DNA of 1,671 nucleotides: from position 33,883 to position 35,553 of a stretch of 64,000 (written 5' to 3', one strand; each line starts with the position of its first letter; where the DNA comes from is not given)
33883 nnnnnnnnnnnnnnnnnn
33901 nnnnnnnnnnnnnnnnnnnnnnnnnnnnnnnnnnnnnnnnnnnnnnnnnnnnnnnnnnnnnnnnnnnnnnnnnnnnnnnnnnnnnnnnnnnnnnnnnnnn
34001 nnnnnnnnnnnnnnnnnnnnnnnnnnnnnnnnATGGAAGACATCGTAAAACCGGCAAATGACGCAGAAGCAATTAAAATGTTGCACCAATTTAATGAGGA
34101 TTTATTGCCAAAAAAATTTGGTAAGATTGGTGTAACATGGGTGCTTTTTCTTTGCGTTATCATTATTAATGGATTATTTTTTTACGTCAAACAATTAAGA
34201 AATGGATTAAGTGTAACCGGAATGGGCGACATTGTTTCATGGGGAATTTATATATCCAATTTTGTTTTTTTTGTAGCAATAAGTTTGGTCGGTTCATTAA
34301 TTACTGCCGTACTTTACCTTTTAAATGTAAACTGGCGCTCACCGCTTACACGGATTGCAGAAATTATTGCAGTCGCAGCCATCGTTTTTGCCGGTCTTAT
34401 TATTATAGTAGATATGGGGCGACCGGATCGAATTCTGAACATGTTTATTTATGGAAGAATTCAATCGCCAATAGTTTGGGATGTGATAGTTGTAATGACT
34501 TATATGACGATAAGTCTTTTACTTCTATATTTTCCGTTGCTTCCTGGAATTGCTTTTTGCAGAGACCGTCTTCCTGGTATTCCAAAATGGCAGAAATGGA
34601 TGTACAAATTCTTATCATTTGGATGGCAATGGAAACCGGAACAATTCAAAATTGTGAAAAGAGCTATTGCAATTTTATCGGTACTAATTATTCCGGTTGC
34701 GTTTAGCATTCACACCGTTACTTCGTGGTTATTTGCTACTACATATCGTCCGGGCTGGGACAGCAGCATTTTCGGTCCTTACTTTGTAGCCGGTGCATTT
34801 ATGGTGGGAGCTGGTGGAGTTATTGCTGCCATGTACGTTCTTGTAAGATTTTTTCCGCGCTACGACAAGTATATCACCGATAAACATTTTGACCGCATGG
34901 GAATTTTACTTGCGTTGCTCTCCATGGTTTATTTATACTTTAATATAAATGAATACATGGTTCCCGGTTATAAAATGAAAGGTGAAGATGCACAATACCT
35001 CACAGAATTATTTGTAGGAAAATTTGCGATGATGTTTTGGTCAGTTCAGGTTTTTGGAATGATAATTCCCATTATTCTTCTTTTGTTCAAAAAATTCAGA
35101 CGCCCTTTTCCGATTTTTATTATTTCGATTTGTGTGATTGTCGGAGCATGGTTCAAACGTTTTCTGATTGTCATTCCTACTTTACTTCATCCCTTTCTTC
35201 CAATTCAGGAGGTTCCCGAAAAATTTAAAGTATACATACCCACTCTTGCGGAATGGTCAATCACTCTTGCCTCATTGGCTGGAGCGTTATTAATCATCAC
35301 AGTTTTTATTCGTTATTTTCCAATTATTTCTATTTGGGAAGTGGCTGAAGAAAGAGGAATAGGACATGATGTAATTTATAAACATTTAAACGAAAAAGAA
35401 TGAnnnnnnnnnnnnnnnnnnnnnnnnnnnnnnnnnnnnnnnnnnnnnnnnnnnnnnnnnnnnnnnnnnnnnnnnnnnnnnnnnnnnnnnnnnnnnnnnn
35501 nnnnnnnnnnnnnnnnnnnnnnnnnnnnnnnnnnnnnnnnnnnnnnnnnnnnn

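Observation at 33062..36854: Module 1: Tat-FeS / NrfD-like / unknown anchored protein / monohaem cytochrome c with no catalytic partner (stripped-down ACIII-like unit)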

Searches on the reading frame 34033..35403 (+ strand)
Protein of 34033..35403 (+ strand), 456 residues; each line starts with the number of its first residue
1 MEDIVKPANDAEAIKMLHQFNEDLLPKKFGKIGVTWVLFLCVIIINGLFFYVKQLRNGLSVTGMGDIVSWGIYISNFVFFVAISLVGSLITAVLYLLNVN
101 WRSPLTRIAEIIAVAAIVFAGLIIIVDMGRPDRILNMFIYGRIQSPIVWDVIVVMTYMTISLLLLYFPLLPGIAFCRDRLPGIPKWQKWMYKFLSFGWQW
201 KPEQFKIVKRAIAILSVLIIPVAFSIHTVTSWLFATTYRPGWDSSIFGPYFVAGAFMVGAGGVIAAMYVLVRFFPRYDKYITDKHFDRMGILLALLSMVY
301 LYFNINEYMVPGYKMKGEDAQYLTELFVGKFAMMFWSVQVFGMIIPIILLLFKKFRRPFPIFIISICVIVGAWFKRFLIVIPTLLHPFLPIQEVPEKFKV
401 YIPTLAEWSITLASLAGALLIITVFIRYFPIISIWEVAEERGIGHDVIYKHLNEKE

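Call 4: search_protein_families(library=pfam, proteins=[window:34033-35403:+], max_evalue=0.01)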
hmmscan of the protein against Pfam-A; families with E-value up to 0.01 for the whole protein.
window:34033-35403:+ (456 aa): 1 family
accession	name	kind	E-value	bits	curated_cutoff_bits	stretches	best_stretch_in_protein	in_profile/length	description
PF03916.19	NrfD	-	1.7e-37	130.2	25.8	1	61-384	2-309/313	Polysulphide reductase, NrfD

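Call 5: search_protein_families(library=ncbifam, proteins=[window:34033-35403:+], max_evalue=0.01)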
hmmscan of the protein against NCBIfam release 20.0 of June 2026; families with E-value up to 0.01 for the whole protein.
window:34033-35403:+ (456 aa): 3 families
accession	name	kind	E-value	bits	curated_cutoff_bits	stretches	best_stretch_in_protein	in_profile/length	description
NF045798.1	DsrP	equivalog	3.4e-41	141.8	350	2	35-167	14-142/346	sulfate reduction electron transfer complex DsrMKJOP subunit DsrP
NF041784.1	mnquin_red_QrcD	equivalog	1.6e-16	60.6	570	2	278-432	248-401/408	menaquinone reductase integral membrane subunit QrcD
NF008133.1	PRK10881.1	equivalog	1.8e-12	47.4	450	1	30-432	9-374/377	Ni/Fe-hydrogenase cytochrome b subunit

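Call 12: find_homologous_proteins(query=window:34033-35403:+)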
Query window:34033-35403:+ (456 aa): 7526 proteins with E <= 0.001 among 8000 candidates; the best 120 are listed.
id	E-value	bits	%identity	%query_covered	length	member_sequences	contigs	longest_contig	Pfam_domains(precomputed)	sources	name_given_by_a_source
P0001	0.0e+0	1015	100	100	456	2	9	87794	PF03916.20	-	-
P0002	8.3e-269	910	87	100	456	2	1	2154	PF03916.20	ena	-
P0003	5.5e-268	908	86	100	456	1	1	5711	PF03916.20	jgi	-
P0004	1.1e-264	897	87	100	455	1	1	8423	PF03916.20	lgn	-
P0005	7.3e-264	894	86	100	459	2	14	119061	PF03916.20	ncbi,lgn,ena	-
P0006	7.8e-261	884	85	100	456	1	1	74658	PF03916.20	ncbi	ncbi:MAG: NrfD/PsrC family molybdoenzyme membrane anchor subunit [Bacteroidia bacterium]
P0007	2.0e-258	876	85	100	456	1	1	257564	PF03916.20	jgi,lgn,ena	jgi:molybdopterin-containing oxidoreductase family membrane subunit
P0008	3.6e-255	865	87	96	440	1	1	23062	PF03916.20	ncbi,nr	ncbi:MAG: polysulfide reductase NrfD [Bacteroidetes bacterium]|nr:polysulfide reductase NrfD [Bacter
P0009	5.7e-254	861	82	100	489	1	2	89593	PF03916.20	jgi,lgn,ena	-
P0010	5.6e-250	848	82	100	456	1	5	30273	PF03916.20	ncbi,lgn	-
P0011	1.1e-248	844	80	100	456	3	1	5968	PF03916.20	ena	-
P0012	2.0e-246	837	80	100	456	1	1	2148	PF03916.20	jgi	jgi:molybdopterin-containing oxidoreductase family membrane subunit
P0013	7.6e-246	835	80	100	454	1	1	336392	PF03916.20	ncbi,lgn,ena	-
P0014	9.0e-241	818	79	100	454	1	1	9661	PF03916.20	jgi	jgi:Ni/Fe-hydrogenase subunit HybB-like protein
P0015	5.0e-235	799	76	100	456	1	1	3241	PF03916.20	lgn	-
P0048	5.7e-211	720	69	100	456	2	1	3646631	PF03916.20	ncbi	-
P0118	3.5e-179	615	65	94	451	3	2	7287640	PF03916.20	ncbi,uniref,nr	ncbi:polysulfide reductase NrfD [Danxiaibacter flavus]|uniref:Polysulfide reductase NrfD n=1 Tax=Dan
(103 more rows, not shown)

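Call 13: find_related_loci(query=window:34033-35403:+, collection=genome_contigs, flank=10000)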
Query window:34033-35403:+ (456 aa) in genome_contigs; peptide patterns used: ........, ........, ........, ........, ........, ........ (x = any residue, [..] = any of these).
38 stretches matched a pattern; 7 encode a relative of the query (tblastn E <= 1e-3); 7 distinct loci.
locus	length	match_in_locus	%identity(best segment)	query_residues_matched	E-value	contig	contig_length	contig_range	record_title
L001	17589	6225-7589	87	1-455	0e+0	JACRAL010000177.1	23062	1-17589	MAG: Bacteroidetes bacterium isolate NC_groundwater_1592_Pr3_B-0.1um_39_19 SR-2_scaffold_141_3224570, whole genome shotg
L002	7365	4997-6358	75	1-454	0e+0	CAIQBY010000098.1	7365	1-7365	MAG: uncultured Bacteroidetes bacterium isolate Umea3_bin-1094 genome assembly, contig: bin-1094:098/423, whole genome s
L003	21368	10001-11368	85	1-456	0e+0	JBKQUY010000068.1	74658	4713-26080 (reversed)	MAG: Bacteroidia bacterium isolate SEr2D2E2F__bin_46 SEr2D2E2F_000000159799, whole genome shotgun sequence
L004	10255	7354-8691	71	9-456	0e+0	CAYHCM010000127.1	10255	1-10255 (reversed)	MAG TPA_asm: uncultured Chitinophaga sp. isolate ERP119702_co1_292 genome assembly, contig: NODE_8698_length_10255_cov_4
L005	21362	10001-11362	86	1-454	0e+0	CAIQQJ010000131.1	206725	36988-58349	MAG: uncultured Flavobacteriales bacterium isolate Kiruna3_bin-3741 genome assembly, contig: bin-3741:131/181, whole gen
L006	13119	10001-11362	75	1-454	0e+0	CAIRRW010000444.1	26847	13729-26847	MAG: uncultured Bacteroidetes bacterium isolate MJ-time_bin-7887 genome assembly, contig: bin-7887:444/551, whole genome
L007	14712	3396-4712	58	18-455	3e-159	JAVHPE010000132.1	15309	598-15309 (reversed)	MAG: Bacteroidia bacterium isolate WB02no2_35_113 NODE_2788_length_15309_cov_64.051265, whole genome shotgun sequence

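Call 20: search_solved_structures(query=window:34033-35403:+, max_evalue=0.01)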
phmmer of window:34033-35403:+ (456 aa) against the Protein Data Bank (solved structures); distinct sequences matched with E-value up to 0.01: 5.
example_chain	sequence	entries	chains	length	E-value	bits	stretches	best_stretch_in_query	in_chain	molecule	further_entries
6btm_C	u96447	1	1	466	2.3e-53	185.1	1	35-453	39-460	Alternative Complex III subunit C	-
6lod_C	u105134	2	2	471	2.2e-52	181.9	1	47-438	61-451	Polysulphide reductase NrfD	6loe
8k9e_C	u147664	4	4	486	5.3e-49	170.7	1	46-437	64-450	Polysulphide reductase NrfD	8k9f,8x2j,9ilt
6f0k_C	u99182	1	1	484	1.4e-46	162.7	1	23-437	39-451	Polysulphide reductase NrfD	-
6f0k_F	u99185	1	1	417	1.3e-05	27.7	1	229-384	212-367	ActF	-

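Call 23: find_encoding_contigs(protein=P0118, flank=10000, max_places=2)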
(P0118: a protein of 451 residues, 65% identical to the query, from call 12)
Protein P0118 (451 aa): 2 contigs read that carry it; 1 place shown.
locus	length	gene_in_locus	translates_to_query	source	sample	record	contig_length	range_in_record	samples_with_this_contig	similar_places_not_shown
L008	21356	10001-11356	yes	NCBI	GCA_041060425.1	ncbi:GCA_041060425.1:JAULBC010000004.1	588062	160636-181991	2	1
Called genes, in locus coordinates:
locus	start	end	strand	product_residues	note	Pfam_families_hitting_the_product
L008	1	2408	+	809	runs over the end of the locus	PF12704:MacB_PCD, PF02687:FtsX, PF12704:MacB_PCD (weak), PF02687:FtsX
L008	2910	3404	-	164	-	-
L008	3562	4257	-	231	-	PF09365:DUF2461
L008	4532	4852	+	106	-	PF12840:HTH_20, PF01022:HTH_5, PF12802:MarR_2 (weak)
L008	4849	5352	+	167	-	PF08327:AHSA1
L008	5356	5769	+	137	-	PF08327:AHSA1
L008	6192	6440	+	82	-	-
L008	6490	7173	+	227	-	PF04264:YceI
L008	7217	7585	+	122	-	-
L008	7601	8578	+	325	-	PF19089:DUF5777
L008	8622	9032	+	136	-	PF00034:Cytochrom_C (weak), PF13442:Cytochrome_CBB3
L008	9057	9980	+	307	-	PF12838:Fer4_7 (faint), PF13187:Fer4_9 (faint), PF13237:Fer4_10 (faint), PF13247:Fer4_11, PF12797:Fer4_2 (weak), PF12837:Fer4_6 (weak), PF00037:Fer4 (weak), PF13247:Fer4_11 (weak)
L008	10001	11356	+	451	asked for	PF03916:NrfD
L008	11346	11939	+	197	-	-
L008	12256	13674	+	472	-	PF00962:A_deaminase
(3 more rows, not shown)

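Call 24: find_encoding_contigs(protein=P0048, flank=10000, max_places=2)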
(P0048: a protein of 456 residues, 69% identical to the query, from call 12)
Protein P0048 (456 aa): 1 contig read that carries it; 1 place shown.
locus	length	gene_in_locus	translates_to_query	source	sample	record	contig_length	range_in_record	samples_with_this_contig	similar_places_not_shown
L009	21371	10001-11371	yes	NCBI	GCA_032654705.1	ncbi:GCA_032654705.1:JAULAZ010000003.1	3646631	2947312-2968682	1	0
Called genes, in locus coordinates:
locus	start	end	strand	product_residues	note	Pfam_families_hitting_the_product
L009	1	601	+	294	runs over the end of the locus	PF19089:DUF5777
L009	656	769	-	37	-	-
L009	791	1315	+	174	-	-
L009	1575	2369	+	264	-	PF04264:YceI (weak)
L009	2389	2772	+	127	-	-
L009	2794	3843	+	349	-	PF19089:DUF5777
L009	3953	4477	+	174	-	-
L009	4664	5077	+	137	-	PF13442:Cytochrome_CBB3, PF00034:Cytochrom_C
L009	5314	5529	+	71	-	-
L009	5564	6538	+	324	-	PF12838:Fer4_7 (faint), PF13247:Fer4_11, PF12797:Fer4_2 (weak), PF12837:Fer4_6 (weak), PF13237:Fer4_10, PF00037:Fer4 (weak), PF13187:Fer4_9 (weak), PF13247:Fer4_11 (weak)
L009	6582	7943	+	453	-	PF03916:NrfD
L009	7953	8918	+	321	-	-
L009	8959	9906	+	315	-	PF13237:Fer4_10 (weak), PF13247:Fer4_11, PF12838:Fer4_7 (weak), PF00037:Fer4 (weak), PF12797:Fer4_2 (weak), PF12837:Fer4_6 (weak), PF13237:Fer4_10, PF13247:Fer4_11 (weak), +1 more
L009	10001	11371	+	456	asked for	PF03916:NrfD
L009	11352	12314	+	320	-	-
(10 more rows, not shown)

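Call 27: find_related_loci(query=A1, collection=genome_contigs, flank=10000)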
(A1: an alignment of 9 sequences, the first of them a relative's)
Query A1 (456 aa) in genome_contigs; peptide patterns used: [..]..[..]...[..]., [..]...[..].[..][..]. (x = any residue, [..] = any of these).
600 stretches matched a pattern (row limit reached: there are more); 594 encode a relative of the query (tblastn E <= 1e-3); the best 80 are kept; 80 distinct loci.
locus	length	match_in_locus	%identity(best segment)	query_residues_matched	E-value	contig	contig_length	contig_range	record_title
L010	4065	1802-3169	79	1-456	0e+0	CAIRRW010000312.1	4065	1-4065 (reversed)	MAG: uncultured Bacteroidetes bacterium isolate MJ-time_bin-7887 genome assembly, contig: bin-7887:312/551, whole genome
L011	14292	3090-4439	77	6-455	0e+0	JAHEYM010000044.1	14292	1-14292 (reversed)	MAG: Bacteroidetes bacterium isolate nzgw128 NODE_8793_length_14293_cov_2.642535, whole genome shotgun sequence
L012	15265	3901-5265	73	1-455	0e+0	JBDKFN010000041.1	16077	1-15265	MAG: Bacteroidota bacterium isolate farmington_2019_sw_WHONDRS-S19S_0053_A_bin.5 scaffold_0001103, whole genome shotgun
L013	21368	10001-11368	73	1-456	0e+0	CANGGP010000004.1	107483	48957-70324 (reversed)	MAG: Sphingobacteriaceae bacterium isolate Jr-28aug17-7 genome assembly, contig: Jr-28aug17-C186, whole genome shotgun s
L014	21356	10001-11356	70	1-454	0e+0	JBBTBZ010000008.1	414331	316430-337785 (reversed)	MAG: Bacteroidota bacterium isolate H41-bin033_1 H41_bin033_1_000000000008, whole genome shotgun sequence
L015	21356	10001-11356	70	1-454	0e+0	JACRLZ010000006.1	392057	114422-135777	MAG: Sphingobacteriales bacterium isolate NC_groundwater_1894_Pr3_B-0.1um_41_15 SR2-18-B1_coassembly_213736, whole genom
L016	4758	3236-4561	70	13-456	0e+0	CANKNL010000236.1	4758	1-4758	MAG: Chitinophagaceae bacterium isolate RH-9nov16-387 genome assembly, contig: RH-9nov16-C51655, whole genome shotgun se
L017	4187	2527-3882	69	1-454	0e+0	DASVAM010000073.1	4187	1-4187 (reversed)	MAG TPA_asm: Chitinophagaceae bacterium isolate SMAG_U1952 k141_458293, whole genome shotgun sequence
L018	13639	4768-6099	69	9-454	0e+0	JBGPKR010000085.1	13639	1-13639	MAG: Chitinophagaceae bacterium isolate OBJ_0618_7090110_281 k141_1740011_length_13639_cov_11.9892, whole genome shotgun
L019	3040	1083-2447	66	1-456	0e+0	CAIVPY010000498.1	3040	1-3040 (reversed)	MAG: uncultured Bacteroidetes bacterium isolate Ja_bin-5116 genome assembly, contig: bin-5116:498/656, whole genome shot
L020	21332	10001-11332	70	9-454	0e+0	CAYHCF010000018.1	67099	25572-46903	MAG TPA_asm: uncultured Chitinophaga sp. isolate ERP119702_co1_220 genome assembly, contig: NODE_317_length_67099_cov_10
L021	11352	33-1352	70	13-454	0e+0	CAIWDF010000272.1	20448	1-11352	MAG: uncultured Bacteroidetes bacterium isolate Day2-2_bin-746 genome assembly, contig: bin-746:272/312, whole genome sh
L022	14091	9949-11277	69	1-446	0e+0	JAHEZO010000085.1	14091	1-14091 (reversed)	MAG: Flavobacteriales bacterium isolate nzgw153 NODE_5888_length_14092_cov_2.546489, whole genome shotgun sequence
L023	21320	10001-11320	70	13-454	0e+0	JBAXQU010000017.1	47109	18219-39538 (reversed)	MAG: Bacteroidota bacterium isolate ELA565 MAG565_17, whole genome shotgun sequence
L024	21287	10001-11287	64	16-444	0e+0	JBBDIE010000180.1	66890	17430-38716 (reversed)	MAG: Bacteroidales bacterium isolate LejiaA_44_22 Lejia_A_759_length_66890_cov_13, whole genome shotgun sequence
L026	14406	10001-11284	63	8-435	3e-175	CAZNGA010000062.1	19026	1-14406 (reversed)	MAG TPA_asm: uncultured Chitinophagales bacterium isolate binchicken_co275_194 genome assembly, contig: NODE_3832_length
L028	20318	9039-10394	58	1-454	1e-168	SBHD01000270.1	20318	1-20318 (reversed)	MAG: Bacteroidetes bacterium isolate M3007 scaffold_744_1, whole genome shotgun sequence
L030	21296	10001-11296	63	15-447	5e-167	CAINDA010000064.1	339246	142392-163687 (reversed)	MAG: uncultured Bacteroidetes bacterium isolate Kiruna_bin-09443 genome assembly, contig: bin-09443:64/72, whole genome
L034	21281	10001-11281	60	12-439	5e-166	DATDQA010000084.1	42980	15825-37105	MAG TPA_asm: Saprospiraceae bacterium isolate SMAG_U7935 k141_3709756, whole genome shotgun sequence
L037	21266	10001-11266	61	19-441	7e-165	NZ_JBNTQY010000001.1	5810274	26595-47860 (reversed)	Emticicia sp. SJ17W-69 contig1, whole genome shotgun sequence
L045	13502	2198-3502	58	8-441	1e-161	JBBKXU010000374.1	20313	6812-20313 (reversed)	MAG: Ferruginibacter sp. isolate metabat_bins.11 k119_4120488, whole genome shotgun sequence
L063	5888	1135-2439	57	1-440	1e-158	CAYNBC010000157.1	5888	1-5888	MAG TPA_asm: uncultured Sphingobacteriales bacterium isolate SRP162660_co2_220 genome assembly, contig: NODE_10981_lengt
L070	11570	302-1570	59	18-441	4e-156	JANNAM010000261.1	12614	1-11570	MAG: Bacteroidota bacterium isolate OTE_78_metabat_465 OTE_78_k141_315301, whole genome shotgun sequence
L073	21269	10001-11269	60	18-441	3e-156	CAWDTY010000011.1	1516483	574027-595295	MAG: uncultured Chitinophagaceae bacterium isolate MFD05442.bin.1.288 genome assembly, contig: contig_4849, whole genome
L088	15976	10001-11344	56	1-448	2e-154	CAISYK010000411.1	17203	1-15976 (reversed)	MAG: uncultured Bacteroidetes bacterium isolate Kiruna_bin-08168 genome assembly, contig: bin-08168:0411/1288, whole gen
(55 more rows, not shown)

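Call 32: search_solved_structures(query=A1, max_evalue=10, show_alignments=2)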
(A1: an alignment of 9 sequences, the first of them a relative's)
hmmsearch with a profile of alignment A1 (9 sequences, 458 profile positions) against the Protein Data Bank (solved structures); distinct sequences matched with E-value up to 10: 8.
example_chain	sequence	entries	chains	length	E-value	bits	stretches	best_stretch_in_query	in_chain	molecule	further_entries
6lod_C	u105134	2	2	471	7.4e-75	255.9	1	41-439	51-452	Polysulphide reductase NrfD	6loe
6btm_C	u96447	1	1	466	8.1e-74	252.4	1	33-439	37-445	Alternative Complex III subunit C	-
6f0k_C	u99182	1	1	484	1.3e-70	241.9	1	17-438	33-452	Polysulphide reductase NrfD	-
8k9e_C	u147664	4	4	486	3.4e-70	240.5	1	39-438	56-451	Polysulphide reductase NrfD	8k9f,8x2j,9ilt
6f0k_F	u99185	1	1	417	7.7e-11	44.8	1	228-385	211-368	ActF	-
6lod_F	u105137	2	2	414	0.016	17.4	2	229-383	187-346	Uncharacterized protein ActF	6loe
4g80_S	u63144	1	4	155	0.13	14.4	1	251-299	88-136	Voltage-sensor containing phosphatase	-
7w5z_I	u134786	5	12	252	1.1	11.3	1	266-327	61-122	Cytochrome c oxidase subunit TT9 | COXTT9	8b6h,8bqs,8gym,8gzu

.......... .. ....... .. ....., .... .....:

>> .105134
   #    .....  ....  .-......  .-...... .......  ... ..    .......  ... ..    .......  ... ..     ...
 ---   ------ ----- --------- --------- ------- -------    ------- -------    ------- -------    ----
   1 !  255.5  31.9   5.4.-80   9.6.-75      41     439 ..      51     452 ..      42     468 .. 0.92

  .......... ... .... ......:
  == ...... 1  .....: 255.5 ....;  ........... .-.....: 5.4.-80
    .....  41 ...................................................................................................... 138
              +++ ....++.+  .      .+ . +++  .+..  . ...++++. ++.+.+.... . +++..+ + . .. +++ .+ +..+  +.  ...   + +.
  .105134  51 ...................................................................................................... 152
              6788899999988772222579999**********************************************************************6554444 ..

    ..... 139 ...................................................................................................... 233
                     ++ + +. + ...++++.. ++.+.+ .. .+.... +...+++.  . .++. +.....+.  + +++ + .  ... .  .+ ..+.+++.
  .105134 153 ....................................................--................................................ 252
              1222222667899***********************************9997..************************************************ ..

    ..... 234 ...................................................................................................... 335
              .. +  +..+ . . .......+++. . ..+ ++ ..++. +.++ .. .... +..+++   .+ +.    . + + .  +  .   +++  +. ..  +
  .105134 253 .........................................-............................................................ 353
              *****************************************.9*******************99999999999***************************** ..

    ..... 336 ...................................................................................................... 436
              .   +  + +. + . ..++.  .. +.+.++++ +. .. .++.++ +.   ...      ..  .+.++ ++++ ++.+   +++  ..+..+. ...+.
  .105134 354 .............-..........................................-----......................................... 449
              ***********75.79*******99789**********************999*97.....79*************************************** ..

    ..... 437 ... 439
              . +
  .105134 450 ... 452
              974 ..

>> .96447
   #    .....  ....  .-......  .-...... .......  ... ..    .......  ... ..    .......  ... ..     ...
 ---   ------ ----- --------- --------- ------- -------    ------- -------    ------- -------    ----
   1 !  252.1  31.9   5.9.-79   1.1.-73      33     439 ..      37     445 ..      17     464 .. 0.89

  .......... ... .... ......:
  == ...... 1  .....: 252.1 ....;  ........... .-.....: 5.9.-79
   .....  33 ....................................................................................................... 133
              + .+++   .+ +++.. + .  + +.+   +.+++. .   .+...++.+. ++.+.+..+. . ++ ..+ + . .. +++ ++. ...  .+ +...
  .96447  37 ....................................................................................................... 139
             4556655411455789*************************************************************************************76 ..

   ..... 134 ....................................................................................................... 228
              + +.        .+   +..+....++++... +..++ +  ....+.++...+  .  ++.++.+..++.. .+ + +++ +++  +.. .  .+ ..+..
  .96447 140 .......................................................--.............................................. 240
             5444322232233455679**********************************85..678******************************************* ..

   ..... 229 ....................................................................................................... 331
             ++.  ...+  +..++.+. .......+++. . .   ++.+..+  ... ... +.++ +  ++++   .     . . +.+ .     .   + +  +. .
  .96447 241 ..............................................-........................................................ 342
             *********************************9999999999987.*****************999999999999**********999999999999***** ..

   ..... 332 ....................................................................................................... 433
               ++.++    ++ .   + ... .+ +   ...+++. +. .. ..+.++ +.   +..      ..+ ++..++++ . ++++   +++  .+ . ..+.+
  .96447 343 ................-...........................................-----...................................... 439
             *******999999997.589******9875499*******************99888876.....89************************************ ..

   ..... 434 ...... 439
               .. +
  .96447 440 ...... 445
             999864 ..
